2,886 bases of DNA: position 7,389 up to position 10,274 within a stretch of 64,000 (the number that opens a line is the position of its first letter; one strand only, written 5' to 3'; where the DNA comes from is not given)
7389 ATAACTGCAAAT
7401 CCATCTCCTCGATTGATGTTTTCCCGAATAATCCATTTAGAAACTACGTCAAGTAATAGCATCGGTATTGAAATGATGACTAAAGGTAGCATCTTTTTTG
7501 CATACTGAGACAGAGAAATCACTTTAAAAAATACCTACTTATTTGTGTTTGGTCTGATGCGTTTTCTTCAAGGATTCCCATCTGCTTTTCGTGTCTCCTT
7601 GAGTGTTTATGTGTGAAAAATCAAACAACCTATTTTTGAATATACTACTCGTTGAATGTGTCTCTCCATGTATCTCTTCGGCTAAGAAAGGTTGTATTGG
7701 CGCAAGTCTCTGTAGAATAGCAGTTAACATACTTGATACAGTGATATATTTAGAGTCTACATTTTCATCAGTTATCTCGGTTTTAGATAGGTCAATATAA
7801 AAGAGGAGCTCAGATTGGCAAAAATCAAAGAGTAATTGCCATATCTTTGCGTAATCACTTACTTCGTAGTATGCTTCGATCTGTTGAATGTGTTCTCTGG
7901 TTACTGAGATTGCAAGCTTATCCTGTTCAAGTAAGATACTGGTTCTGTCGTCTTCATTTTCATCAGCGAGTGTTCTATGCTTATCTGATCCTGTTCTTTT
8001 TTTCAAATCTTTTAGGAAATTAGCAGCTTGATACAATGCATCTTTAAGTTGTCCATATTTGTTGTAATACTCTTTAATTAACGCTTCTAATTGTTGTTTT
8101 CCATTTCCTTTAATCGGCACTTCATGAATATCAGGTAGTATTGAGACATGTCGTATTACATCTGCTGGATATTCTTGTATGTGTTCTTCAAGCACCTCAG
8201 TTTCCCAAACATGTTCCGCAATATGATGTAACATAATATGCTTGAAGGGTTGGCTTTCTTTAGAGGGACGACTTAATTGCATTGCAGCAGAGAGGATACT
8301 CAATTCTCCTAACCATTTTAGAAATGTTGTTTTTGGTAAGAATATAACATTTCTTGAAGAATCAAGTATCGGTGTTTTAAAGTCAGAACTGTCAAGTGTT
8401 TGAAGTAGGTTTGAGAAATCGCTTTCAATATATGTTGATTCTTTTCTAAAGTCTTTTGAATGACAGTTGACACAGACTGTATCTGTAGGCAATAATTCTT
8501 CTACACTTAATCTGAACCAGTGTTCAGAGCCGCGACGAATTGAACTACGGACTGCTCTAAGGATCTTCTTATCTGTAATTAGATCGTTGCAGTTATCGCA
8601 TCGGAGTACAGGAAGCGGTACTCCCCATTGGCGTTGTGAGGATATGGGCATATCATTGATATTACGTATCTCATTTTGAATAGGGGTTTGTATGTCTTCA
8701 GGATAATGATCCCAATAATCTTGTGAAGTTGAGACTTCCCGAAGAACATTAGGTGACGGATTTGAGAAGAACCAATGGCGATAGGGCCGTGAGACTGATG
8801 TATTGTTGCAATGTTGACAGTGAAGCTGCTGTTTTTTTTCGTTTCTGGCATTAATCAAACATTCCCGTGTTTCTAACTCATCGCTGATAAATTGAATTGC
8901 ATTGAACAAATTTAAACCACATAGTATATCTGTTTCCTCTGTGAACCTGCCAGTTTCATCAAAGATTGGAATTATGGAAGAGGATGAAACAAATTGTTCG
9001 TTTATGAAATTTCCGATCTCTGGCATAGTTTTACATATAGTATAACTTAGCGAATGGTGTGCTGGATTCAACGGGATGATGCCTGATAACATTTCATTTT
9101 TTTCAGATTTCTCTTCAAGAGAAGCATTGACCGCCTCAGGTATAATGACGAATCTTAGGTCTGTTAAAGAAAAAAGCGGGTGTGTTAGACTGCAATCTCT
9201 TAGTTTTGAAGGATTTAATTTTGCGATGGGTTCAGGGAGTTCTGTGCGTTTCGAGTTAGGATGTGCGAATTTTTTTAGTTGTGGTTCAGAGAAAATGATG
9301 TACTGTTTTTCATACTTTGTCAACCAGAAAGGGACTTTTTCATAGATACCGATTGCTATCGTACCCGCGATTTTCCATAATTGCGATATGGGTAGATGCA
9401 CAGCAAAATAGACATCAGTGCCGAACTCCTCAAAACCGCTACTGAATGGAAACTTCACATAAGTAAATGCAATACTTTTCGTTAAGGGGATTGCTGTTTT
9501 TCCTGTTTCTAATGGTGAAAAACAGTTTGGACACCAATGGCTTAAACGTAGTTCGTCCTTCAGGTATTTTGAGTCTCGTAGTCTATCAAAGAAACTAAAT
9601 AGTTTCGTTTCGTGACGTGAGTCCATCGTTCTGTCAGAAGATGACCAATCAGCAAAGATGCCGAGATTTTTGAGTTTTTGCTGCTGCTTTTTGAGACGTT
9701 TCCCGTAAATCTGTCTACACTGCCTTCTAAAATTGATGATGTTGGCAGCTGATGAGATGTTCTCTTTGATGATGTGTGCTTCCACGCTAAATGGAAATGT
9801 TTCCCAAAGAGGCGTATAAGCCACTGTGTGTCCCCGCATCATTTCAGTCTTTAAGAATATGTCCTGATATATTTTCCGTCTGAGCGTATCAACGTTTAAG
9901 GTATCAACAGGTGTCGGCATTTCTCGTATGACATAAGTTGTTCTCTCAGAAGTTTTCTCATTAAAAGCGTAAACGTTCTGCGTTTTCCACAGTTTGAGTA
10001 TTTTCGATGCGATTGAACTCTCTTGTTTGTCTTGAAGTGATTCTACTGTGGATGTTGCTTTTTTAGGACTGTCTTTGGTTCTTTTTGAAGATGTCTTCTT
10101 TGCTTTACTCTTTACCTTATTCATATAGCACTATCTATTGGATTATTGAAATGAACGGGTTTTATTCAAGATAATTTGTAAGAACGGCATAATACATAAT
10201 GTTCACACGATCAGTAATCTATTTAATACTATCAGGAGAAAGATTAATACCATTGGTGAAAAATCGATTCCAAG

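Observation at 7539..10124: Intact IleRS homolog with both class I catalytic motifs erased, sitting in the ancestral ileS slot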

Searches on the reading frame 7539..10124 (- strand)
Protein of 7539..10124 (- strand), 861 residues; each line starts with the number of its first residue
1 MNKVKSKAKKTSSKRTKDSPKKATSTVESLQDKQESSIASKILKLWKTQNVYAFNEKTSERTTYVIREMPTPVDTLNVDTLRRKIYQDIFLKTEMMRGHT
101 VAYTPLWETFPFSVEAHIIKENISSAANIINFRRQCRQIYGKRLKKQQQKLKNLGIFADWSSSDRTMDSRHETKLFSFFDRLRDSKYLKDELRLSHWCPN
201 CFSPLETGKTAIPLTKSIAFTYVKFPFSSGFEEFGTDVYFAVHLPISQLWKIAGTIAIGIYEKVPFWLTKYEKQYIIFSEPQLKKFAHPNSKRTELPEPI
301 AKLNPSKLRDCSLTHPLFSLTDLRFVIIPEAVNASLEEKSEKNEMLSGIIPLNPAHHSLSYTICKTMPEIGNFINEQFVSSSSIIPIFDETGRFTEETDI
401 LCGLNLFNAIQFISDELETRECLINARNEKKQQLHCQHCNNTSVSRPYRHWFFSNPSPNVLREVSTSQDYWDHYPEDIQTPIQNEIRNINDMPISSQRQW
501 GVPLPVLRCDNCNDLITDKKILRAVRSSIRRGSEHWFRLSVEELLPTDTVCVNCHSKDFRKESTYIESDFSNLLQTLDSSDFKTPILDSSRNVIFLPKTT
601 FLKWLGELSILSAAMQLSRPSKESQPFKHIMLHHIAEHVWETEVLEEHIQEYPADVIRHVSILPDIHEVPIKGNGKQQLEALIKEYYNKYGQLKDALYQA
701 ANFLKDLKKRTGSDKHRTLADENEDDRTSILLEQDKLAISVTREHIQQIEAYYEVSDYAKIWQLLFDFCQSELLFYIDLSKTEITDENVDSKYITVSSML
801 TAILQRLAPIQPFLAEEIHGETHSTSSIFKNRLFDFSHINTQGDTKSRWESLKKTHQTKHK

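Call 3: search_protein_families(library=pfam, proteins=[window:7539-10124:-], max_evalue=1)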
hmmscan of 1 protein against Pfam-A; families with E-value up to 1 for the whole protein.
window:7539-10124:- (861 aa): 4 families
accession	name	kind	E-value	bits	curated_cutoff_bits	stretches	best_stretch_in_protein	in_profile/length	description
PF00133.28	tRNA-synt_1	-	2.3e-27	96.2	22.7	1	41-634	1-366/414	tRNA synthetases class I (I, L, M and V)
PF08264.19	Anticodon_1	-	5.2e-12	46.3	25.1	1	735-834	1-105/148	Anticodon-binding domain of tRNA ligase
PF09334.17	tRNA-synt_1g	-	0.0036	16.6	20.1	1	432-505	165-238/391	tRNA synthetases class I (M)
PF07463.16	NUMOD4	-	0.0063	17.2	23.4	1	123-150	15-40/49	NUMOD4 motif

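Call 4: search_protein_families(library=ncbifam, proteins=[window:7539-10124:-], max_evalue=1)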
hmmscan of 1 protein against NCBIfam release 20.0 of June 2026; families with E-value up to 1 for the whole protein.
window:7539-10124:- (861 aa): 12 families
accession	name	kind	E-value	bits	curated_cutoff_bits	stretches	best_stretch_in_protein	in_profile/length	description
TIGR00392.1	ileS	equivalog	4e-53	180.8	621.4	2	36-564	9-534/861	isoleucine--tRNA ligase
NF009687.0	PRK13208.1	equivalog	1.4e-32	112.8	738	3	34-204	10-183/801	valine--tRNA ligase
NF004349.1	PRK05729.1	equivalog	7.5e-27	93.9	704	2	383-834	285-696/860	valine--tRNA ligase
NF040702.1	ileS_w_GNAT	exception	4e-26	91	1999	3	41-209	25-206/1100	isoleucine--tRNA ligase, N-acetyltransferase domain-containing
TIGR00422.1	valS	equivalog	6e-26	90.7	612.1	3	384-520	292-429/863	valine--tRNA ligase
NF000258.1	MupB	exception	2.2e-16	58.9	1900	2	383-823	333-764/1033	mupirocin-resistant isoleucine--tRNA ligase MupB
NF011492.0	PRK14900.1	equivalog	2.5e-14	52.1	1783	3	384-573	302-464/1044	valine--tRNA ligase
NF008957.0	PRK12300.1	subfamily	9.7e-12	43.7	677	3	35-317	6-289/946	leucine--tRNA ligase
NF000257.1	MupA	exception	9.7e-12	43.4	1900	1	40-826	10-765/1024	mupirocin-resistant isoleucine--tRNA ligase MupA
TIGR00396.1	leuS_bact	equivalog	1.8e-11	42.9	548.4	2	35-171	3-128/843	leucine--tRNA ligase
NF000540.1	alt_ValS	exception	5e-08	31.4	900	2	723-831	640-751/827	valine--tRNA ligase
TIGR00395.1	leuS_arch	equivalog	1.1e-05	23.7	648.5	1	730-854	692-808/938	leucine--tRNA ligase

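Call 5: search_solved_structures(query=window:7539-10124:-, max_evalue=1, show_alignments=2)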
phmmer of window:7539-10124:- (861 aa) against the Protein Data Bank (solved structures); distinct sequences matched with E-value up to 1: 32.
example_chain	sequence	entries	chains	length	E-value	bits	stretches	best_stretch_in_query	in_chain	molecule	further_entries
8c9e_A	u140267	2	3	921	4.4e-28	101.2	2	41-242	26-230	Isoleucine--tRNA ligase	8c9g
8c9f_A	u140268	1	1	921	5.8e-28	100.8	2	41-242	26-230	Isoleucine--tRNA ligase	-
1ffy_A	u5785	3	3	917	1.8e-25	92.5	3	42-269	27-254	ISOLEUCYL-TRNA SYNTHETASE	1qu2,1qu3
8wnf_A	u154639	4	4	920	1.8e-16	62.8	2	63-275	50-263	Isoleucine--tRNA ligase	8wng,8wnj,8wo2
8wni_A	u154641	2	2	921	1.9e-16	62.7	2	62-275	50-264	Isoleucine--tRNA ligase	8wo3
8c9d_A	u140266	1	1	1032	3.3e-14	55.3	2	382-535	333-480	Isoleucine--tRNA ligase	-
1ile_A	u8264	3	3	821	1.4e-13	53.2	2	38-268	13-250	ISOLEUCYL-TRNA SYNTHETASE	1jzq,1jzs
8c8w_A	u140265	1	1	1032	2.4e-13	52.4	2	382-535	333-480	Isoleucine--tRNA ligase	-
8c8u_A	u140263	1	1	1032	3.3e-13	52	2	382-535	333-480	Isoleucine--tRNA ligase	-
8c8v_A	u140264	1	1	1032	3.3e-13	52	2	382-535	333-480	Isoleucine--tRNA ligase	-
1gax_A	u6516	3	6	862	1.1e-09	40.3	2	38-212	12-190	VALYL-TRNA SYNTHETASE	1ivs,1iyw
6ldk_A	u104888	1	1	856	5.6e-06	28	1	72-518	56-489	Isoleucine--tRNA ligase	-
9wqs_A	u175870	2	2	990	1.6e-05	26.5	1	377-516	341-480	Isoleucine--tRNA ligase, cytoplasmic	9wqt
7d5c_A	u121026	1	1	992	1.6e-05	26.5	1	377-516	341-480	Isoleucine--tRNA ligase, cytoplasmic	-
8wnd_A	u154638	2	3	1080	2.3e-05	26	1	377-516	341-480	isoleucine--tRNA ligase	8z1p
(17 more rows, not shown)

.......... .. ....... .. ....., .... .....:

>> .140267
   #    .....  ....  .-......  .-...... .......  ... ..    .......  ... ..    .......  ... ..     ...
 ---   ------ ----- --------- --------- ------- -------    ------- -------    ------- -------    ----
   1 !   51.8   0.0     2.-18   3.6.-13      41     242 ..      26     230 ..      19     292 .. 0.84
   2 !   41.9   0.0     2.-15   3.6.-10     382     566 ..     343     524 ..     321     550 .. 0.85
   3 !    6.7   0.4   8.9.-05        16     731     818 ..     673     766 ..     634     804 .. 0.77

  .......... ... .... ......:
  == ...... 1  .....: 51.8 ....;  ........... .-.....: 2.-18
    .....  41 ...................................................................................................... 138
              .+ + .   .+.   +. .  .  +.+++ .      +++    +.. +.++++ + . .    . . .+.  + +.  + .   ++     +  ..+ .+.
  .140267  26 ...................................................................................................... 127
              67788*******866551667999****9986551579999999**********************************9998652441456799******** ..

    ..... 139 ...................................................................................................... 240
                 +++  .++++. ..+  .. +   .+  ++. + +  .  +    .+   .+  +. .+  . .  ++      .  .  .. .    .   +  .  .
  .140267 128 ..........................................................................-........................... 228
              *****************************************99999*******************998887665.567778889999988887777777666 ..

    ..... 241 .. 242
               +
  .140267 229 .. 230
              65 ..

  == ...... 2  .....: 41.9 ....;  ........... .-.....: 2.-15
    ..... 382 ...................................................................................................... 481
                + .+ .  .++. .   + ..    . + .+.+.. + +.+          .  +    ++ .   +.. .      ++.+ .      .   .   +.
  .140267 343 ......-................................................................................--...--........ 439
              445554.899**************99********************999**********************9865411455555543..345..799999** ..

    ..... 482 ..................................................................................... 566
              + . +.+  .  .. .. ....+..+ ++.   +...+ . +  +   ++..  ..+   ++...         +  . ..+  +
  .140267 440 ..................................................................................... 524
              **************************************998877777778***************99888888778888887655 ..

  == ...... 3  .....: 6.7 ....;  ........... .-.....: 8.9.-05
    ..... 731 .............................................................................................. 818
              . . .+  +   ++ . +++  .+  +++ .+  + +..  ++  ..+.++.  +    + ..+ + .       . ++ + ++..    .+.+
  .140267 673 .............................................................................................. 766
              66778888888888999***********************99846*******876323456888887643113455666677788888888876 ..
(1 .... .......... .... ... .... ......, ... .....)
